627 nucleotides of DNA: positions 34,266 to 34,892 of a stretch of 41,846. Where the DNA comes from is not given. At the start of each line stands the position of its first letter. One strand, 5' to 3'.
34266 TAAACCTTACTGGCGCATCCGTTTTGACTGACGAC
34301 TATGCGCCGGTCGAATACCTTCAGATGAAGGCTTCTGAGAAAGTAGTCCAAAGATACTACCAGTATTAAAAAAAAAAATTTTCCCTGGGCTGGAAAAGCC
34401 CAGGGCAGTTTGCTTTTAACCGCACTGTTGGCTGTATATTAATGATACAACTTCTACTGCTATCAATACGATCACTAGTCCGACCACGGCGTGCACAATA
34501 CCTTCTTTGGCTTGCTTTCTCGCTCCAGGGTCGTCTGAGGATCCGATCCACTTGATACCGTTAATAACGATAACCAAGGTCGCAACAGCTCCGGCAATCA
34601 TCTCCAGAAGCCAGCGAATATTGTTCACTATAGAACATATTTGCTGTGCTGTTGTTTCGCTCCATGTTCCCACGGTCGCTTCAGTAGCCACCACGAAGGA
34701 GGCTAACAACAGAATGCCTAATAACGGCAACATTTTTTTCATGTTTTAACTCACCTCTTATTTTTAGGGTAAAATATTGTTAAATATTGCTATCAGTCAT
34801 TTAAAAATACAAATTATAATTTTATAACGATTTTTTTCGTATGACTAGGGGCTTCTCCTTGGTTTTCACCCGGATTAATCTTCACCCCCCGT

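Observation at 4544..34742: Five paralogous copies of one VirB2-like helix-loop-helix module in a single locus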

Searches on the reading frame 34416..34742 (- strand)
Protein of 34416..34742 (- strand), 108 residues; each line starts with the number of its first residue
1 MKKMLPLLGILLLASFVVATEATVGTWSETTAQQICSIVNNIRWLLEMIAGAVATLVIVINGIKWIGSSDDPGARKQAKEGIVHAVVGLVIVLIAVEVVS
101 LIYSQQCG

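Call 8: search_protein_families(library=pfam, proteins=[window:34416-34742:-], max_evalue=0.1)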
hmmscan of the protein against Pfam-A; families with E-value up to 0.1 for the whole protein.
window:34416-34742:- (108 aa): 3 families
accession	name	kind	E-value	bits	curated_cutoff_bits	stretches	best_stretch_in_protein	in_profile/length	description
PF18895.5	T4SS_pilin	-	4.1e-13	49.7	26.6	1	33-101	3-70/71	Type IV secretion system pilin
PF04956.18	TrbC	-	3.1e-07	30.9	27.9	1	7-102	13-98/98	TrbC/VIRB2 pilin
PF10779.14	XhlA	-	0.002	18.7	34.7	1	22-58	28-64/67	Haemolysin XhlA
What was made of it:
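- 34416..34742 (-): p108: free VirB2/TrbC-like pilin and head gene of the cluster. Module at 34446-34595. Candidate ancestral or major subunit. PF18895 49.7 bits and TrbC 30.9 bits, both above the gathering scores (call 8).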

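Call 23: search_protein_families(library=ncbifam, proteins=[window:34416-34742:-], max_evalue=0.01)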
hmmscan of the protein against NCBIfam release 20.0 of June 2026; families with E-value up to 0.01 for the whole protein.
window:34416-34742:- (108 aa): 1 family
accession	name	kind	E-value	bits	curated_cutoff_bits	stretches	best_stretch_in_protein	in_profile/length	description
NF045849.1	ICE_MMCAP2_0565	equivalog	3.7e-07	29.7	40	1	37-105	8-79/80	Mbov_0395 family pilin-like conjugal transfer protein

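Call 27: find_encoding_contigs(protein=window:34416-34742:-, flank=10000, max_places=6)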
Protein window:34416-34742:- (108 aa): no gene with exactly this product is on record in the collection.
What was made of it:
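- Tried and rejected: An exact look-up of p108 in the contig index found nothing (call 27), so the window's own source record was not identified.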

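Call 32: find_homologous_proteins(query=window:34416-34742:-)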
Query window:34416-34742:- (108 aa): 43 proteins with E <= 0.001 among 86 candidates.
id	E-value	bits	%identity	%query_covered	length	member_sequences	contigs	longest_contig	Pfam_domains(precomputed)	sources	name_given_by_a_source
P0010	1.4e-57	210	100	97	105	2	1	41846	PF18895.6,PF04956.19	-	-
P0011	3.6e-42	160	76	99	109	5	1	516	PF18895.6,PF04956.19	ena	-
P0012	5.0e-41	157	74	87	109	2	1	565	PF18895.6,PF04956.19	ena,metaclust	metaclust:\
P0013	1.3e-40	155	74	87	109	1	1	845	PF18895.6,PF04956.19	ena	-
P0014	1.0e-38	149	72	99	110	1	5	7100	PF18895.6,PF04956.19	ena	-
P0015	3.1e-38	148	69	99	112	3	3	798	PF18895.6,PF04956.19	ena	-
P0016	1.1e-37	146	67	98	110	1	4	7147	PF18895.6,PF04956.19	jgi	jgi:type IV secretory pathway VirB2 component (pilin)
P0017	6.8e-36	140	64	99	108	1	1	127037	PF18895.6,PF04956.19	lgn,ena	-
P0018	1.1e-35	140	62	99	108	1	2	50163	PF18895.6,PF04956.19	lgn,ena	-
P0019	9.7e-35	137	65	98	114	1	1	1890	PF18895.6,PF04956.19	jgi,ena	jgi:hypothetical protein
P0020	5.5e-33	131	67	86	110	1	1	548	PF18895.6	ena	-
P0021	3.2e-32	128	73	81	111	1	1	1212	PF18895.6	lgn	-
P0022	6.7e-32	127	67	83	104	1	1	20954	PF18895.6,PF04956.19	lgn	-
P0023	1.1e-30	123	70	77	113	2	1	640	PF18895.6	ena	-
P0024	2.8e-30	122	62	99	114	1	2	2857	PF18895.6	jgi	-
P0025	4.4e-29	118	62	96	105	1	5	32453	PF18895.6,PF04956.19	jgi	-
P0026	1.9e-28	116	55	99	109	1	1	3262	PF18895.6,PF04956.19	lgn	-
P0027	2.3e-27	113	56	99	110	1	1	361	PF18895.6,PF04956.19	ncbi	-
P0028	2.5e-27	113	54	99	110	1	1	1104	PF18895.6,PF04956.19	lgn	-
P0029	3.1e-27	112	58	99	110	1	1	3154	PF18895.6,PF04956.19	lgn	-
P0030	6.5e-26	108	55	99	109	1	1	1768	PF18895.6,PF04956.19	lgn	-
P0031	7.0e-26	108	56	90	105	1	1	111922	PF18895.6,PF04956.19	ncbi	ncbi:MAG: TrbC/VirB2 family protein [Candidatus Altiarchaeota archaeon]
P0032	2.3e-25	106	56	74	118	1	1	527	PF18895.6,PF04956.19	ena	-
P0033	6.4e-24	102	55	97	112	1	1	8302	PF18895.6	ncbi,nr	ncbi:MAG: pilin [Candidatus Altiarchaeota archaeon]|nr:pilin [Candidatus Altiarchaeota archaeon]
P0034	2.0e-23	100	54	95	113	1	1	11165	PF18895.6,PF04956.19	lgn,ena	-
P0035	2.6e-23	100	57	100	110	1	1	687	PF18895.6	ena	-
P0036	6.0e-23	99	64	72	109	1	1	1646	PF18895.6,PF04956.19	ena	-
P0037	1.1e-22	98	57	85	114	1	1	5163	PF18895.6,PF04956.19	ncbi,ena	-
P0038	1.4e-22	98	51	98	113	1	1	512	PF18895.6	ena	-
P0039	1.6e-22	97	58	73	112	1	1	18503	PF18895.6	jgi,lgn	jgi:hypothetical protein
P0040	5.4e-22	96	50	99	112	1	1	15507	PF18895.6,PF04956.19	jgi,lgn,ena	-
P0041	2.1e-20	91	49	96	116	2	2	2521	PF18895.6,PF04956.19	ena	-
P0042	3.1e-20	90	51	78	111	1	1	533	PF18895.6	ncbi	-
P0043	8.5e-20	89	60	69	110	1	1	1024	PF18895.6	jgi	jgi:hypothetical protein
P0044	4.3e-19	86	54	94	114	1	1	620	PF18895.6,PF04956.19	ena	-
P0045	8.1e-19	85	80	41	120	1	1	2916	PF18895.6,PF04956.19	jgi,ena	-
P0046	2.0e-18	84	75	41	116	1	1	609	PF18895.6,PF04956.19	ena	-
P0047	4.3e-18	83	61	74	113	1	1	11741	PF18895.6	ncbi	ncbi:hypothetical protein ACFLRC_02120 [Candidatus Altiarchaeota archaeon]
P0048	1.0e-17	82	51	93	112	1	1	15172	PF18895.6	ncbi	-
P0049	1.0e-17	82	62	69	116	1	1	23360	PF18895.6,PF04956.19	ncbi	ncbi:MAG: hypothetical protein ABH950_07250 [Candidatus Altiarchaeota archaeon]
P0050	2.7e-16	77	51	81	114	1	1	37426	PF18895.6,PF04956.19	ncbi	ncbi:MAG: hypothetical protein ABH950_08420 [Candidatus Altiarchaeota archaeon]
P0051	4.5e-15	73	73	38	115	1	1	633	PF18895.6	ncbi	-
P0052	2.0e-13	68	47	91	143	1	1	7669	PF18895.6,PF04956.19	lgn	-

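Call 35: find_encoding_contigs(protein=P0031, flank=10000, max_places=2)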
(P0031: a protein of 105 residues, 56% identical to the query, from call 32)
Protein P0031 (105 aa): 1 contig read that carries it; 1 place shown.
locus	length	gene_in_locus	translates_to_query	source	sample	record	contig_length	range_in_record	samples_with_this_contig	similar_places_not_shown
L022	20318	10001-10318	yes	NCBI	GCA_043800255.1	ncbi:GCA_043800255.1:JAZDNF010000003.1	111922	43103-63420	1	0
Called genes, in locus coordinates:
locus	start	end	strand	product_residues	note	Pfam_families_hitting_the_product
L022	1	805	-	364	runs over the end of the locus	PF03463:eRF1_1, PF18854:baeRF_family10 (weak), PF03464:eRF1_2, PF18859:acVLRF1, PF03465:eRF1_3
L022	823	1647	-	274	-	PF03484:B5, PF17759:tRNA_synthFbeta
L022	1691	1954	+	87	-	-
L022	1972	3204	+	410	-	PF13231:PMT_2 (weak)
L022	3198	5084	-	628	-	-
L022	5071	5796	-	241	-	PF01209:Ubie_methyltran (weak), PF05219:DREV (weak), PF13489:Methyltransf_23, PF07021:MetW, PF13847:Methyltransf_31, PF08241:Methyltransf_11, PF08242:Methyltransf_12, PF13649:Methyltransf_25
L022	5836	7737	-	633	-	-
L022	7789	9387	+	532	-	PF13231:PMT_2 (weak)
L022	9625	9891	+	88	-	-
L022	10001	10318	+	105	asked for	PF04956:TrbC (weak), PF18895:T4SS_pilin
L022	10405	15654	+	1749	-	-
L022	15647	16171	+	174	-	-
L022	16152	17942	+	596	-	PF19590:TrbL_3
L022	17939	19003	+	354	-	-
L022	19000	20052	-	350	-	PF04055:Radical_SAM, PF13186:SPASM (weak)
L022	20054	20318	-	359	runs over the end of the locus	PF04055:Radical_SAM, PF13186:SPASM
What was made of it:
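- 34416..34742 (-): The orthologue in L022 lies directly upstream of the 8-TM VirB6-like gene (call 35).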

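Call 36: find_encoding_contigs(protein=P0017, flank=10000, max_places=2)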
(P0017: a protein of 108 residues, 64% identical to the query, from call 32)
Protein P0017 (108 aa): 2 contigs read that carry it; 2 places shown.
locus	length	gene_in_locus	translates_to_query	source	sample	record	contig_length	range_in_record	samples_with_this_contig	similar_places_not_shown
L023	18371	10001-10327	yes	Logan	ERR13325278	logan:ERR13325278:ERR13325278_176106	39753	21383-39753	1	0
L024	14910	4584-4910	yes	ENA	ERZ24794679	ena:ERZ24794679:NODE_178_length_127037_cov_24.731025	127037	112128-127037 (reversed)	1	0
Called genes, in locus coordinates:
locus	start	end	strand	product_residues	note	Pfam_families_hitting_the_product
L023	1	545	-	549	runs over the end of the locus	-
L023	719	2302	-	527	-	-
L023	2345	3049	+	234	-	-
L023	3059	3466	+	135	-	-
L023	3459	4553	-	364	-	PF03463:eRF1_1, PF18854:baeRF_family10, PF18859:acVLRF1, PF03464:eRF1_2, PF03465:eRF1_3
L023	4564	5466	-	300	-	PF03484:B5, PF17759:tRNA_synthFbeta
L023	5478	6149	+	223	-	PF04140:ICMT (faint), PF04191:PEMT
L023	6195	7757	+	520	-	PF13231:PMT_2, PF13181:TPR_8 (faint), PF13414:TPR_11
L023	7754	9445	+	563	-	PF13231:PMT_2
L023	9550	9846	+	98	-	-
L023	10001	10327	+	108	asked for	PF04956:TrbC, PF18895:T4SS_pilin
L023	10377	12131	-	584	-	PF02516:STT3 (weak)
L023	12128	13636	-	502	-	PF01564:Spermine_synth, PF05430:Methyltransf_30 (weak)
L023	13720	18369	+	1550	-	?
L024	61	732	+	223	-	PF04140:ICMT (faint), PF04191:PEMT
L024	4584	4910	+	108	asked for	PF04956:TrbC, PF18895:T4SS_pilin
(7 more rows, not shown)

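Call 44: predict_structure(alignment_id=A3)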
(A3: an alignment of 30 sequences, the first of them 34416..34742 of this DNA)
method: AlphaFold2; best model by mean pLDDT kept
length: 108 residues; sequences in the alignment: 30
mean_pLDDT: 82.8   pTM: 0.59
mean pLDDT of the five models: 82.8, 81.0, 80.2, 79.1, 78.5
residues with pLDDT >= 90: 46; 70-90: 39; 50-70: 23; < 50: 0
segments of 3 or more residues with pLDDT < 50: none
pLDDT, mean of each block of 10 residues (from residue 1): 69 68 60 83 92 97 90 91 96 91 70
secondary structure, 60 per line:
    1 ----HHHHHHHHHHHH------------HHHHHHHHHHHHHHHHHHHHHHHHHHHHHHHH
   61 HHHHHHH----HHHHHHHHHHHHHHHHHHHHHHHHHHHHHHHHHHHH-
elements in order: H5-16 H29-67 H72-107
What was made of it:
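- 34416..34742 (-): The AF2 model is a hairpin with helices 29-67 and 72-107, pLDDT 82.8 (call 44).
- On VirB2/TrbC-type T4SS pilin (Pfam PF18895 T4SS_pilin; PF04956 TrbC): The AF2 hairpin for p108 has pLDDT 82.8 (call 44).
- The AF2 model of p108 is a confident hairpin (call 44).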

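Call 49: fold_search(model_id=the predicted structure, library=pdb)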
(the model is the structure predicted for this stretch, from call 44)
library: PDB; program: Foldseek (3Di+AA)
matches with E <= 10: 197; with E <= 0.001: 0
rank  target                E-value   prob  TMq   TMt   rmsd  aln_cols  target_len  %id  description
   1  7c7e                  9.9e-01  0.54  0.37  0.28  13.5        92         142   14  Crystal structure of C terminal domain of Escherichia coli DgoR (released 2021-01-20)
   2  3hah_A                1.3e+00  0.57  0.45  0.22   7.6        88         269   14  Crystal structure of human PACSIN1 F-BAR domain (C2 lattice) (released 2009-06-16)
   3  3tul_B                1.4e+00  0.54  0.54  0.46  10.3       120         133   14  Crystal structure of N-terminal region of Type III Secretion Major Translocator SipB (residues 82-226) (released 2012-02-15)
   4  6s1k_E                1.4e+00  0.14  0.28  0.29  11.5        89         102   16  E. coli Core Signaling Unit, carrying QQQQ receptor mutation (released 2020-01-22)
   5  1wa8_MODEL_1_A        1.6e+00  0.63  0.49  0.52   4.4        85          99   15  Solution Structure of the CFP-10.ESAT-6 Complex. Major Virulence Determinants of Pathogenic Mycobacteria (released 2005-06-27)
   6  23as_0                1.6e+00  0.35  0.44  0.16  17.8       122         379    6  Structure of Arabidopsis SNX1 (Class l, 7-fold) (released 2026-03-18)
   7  3uul_A                1.7e+00  0.57  0.52  0.49   8.8       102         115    6  Crystal Structure of first N-terminal utrophin spectrin repeat (released 2012-09-19)
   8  5dac_B                1.9e+00  0.21  0.35  0.13   5.6        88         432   19  ATP-gamma-S bound Rad50 from Chaetomium thermophilum in complex with DNA (released 2016-03-02)
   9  8zyv_E                2.0e+00  0.38  0.48  0.25  12.9       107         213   14  Bacterial flagellar sodium-driven stator PomA5PomB2 with 100 mM NaCl (released 2025-01-01)
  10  8ovd_G                2.0e+00  0.16  0.30  0.12   7.2        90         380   14  Respiratory supercomplex (III2-IV2) from Mycobacterium smegmatis (released 2024-07-17)
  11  5gom_A                2.2e+00  0.41  0.40  0.14   3.8        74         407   15  Truncated mitofusin-1, transition-like state (released 2017-02-01)
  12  5d57_C                2.2e+00  0.21  0.37  0.42   9.6       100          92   15  In meso X-ray crystallography structure of diacylglycerol kinase, DgkA, at 100 K (released 2016-01-13)
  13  9cfs_A                2.4e+00  0.47  0.48  0.58   3.8        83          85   18  Structure of a 150% lengthened variant of the E. coli ROP protein (released 2025-07-02)
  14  2y3d_A                2.4e+00  0.44  0.47  0.46   5.1        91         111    8  Zn-bound form of Cupriavidus metallidurans CH34 CnrXs (released 2011-03-30)
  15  1a91_MODEL_1_A        2.4e+00  0.41  0.45  0.56   3.8        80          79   15  SUBUNIT C OF THE F1FO ATP SYNTHASE OF ESCHERICHIA COLI; NMR, 10 STRUCTURES (released 1998-07-01)
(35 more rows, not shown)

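Call 50: search_solved_structures(query=A3, max_evalue=10, show_alignments=3)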
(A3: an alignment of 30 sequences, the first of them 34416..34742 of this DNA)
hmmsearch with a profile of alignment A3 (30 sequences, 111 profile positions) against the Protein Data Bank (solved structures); distinct sequences matched with E-value up to 10: 3.
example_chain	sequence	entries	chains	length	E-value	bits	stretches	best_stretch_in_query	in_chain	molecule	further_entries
7ue2_A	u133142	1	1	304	0.12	15.4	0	45-62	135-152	RPB_PLP3_R6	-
8qad_A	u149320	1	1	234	0.13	15.4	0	28-51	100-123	sc-apCC-6-LLIA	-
1ifp_A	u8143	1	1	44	0.29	14.2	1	30-67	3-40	MAJOR COAT PROTEIN ASSEMBLY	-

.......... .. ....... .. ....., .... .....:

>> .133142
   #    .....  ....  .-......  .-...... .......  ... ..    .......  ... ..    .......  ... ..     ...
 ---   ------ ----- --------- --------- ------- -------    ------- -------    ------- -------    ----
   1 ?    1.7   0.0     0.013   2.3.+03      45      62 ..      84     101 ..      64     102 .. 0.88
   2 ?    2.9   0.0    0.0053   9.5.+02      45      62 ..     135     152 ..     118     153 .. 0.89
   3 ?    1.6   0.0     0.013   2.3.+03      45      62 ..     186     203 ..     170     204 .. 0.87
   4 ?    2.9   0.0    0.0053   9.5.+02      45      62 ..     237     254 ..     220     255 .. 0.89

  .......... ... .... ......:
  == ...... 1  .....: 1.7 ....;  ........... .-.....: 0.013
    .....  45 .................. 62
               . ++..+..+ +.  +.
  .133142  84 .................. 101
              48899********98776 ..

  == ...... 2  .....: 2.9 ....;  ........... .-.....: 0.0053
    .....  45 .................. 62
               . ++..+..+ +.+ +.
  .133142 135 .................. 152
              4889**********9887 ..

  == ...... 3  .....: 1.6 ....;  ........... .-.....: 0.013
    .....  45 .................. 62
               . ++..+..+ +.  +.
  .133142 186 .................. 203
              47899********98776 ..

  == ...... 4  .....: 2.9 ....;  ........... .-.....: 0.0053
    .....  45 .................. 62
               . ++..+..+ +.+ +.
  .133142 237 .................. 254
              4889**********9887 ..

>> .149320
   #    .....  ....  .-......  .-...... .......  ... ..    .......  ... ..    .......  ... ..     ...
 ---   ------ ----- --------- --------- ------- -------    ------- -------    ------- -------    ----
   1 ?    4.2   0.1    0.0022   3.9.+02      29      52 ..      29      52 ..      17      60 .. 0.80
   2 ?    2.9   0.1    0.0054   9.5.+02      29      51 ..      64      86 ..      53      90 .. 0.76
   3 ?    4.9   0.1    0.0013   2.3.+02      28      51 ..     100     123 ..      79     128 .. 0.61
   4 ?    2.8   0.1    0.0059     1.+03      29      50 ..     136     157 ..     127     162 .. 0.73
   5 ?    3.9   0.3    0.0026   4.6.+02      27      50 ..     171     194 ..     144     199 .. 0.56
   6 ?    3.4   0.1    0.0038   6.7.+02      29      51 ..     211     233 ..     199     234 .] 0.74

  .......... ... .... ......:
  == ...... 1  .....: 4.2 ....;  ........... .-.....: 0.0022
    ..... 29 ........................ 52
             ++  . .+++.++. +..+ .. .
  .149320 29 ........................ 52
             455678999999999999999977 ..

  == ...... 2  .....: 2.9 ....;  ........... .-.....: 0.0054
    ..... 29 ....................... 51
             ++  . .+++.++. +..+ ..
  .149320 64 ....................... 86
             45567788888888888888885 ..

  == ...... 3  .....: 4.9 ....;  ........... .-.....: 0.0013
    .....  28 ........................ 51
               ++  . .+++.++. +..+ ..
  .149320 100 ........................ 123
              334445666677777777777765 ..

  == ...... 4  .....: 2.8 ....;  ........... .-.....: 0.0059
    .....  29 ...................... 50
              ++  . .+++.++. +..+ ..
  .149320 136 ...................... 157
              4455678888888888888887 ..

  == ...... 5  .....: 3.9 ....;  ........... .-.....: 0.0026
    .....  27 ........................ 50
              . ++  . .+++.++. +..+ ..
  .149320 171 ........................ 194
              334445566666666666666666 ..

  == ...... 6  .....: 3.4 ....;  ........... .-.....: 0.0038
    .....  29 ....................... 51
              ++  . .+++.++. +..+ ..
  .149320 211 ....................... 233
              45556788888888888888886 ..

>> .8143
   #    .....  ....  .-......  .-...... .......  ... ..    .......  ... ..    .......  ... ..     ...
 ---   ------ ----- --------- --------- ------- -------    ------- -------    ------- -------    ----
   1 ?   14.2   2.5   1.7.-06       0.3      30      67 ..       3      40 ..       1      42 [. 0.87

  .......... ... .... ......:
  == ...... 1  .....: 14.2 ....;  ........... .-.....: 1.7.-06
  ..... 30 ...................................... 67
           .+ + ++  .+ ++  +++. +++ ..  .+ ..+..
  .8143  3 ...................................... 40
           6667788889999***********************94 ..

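Call 53: search_protein_families(library=pfam, proteins=[L022:16152-17942:+, L022:10405-15654:+, L022:17939-19003:+], max_evalue=1)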
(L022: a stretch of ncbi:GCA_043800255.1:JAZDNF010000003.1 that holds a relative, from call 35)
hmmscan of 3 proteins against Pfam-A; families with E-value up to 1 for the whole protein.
L022:16152-17942:+ (596 aa): 2 families
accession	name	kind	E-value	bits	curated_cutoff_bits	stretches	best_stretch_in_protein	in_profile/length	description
PF04610.19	TrbL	-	0.00039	20.7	25.9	1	166-281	94-212/215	TrbL/VirB6 plasmid conjugal transfer protein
PF18895.5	T4SS_pilin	-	0.062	13.8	26.6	1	83-137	16-69/71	Type IV secretion system pilin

L022:10405-15654:+ (1749 aa): 2 families
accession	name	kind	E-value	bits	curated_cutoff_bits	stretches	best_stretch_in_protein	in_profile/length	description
PF18895.5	T4SS_pilin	-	0.0035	17.8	26.6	1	126-186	11-70/71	Type IV secretion system pilin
PF04450.18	BSP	-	0.021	15.1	23.8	1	1443-1539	42-128/207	Peptidase of plants and bacteria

L022:17939-19003:+ (354 aa): 2 families
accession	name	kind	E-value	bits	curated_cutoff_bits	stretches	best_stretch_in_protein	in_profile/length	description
PF20715.2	DUF6827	-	0.075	13.2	26.9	1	224-292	14-77/158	Domain of unknown function (DUF6827)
PF03828.24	PAP_assoc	-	0.11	13.2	22.6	1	263-295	33-60/60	Cid1 family poly A polymerase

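Call 75: search_dna_similar(query=window:34416-34742:-, collection=plasmids, mode=protein, max_evalue=1, max_rows=15)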
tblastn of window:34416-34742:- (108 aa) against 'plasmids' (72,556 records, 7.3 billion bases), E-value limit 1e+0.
Records with a match: 1; places in all: 1; records where one place covers at least 80% of the query: 0.
Best place of each record, by identity: <60% 1.
By first word of the organism name: Embleya 1.
By predicted mobility (MOB-suite, as given by PLSDB): non-mobilizable 1.
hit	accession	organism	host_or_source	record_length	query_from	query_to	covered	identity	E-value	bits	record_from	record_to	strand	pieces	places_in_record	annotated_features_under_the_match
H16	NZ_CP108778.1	Embleya sp. NBC_00896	-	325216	16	73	54%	31.0%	4e-1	36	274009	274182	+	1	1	none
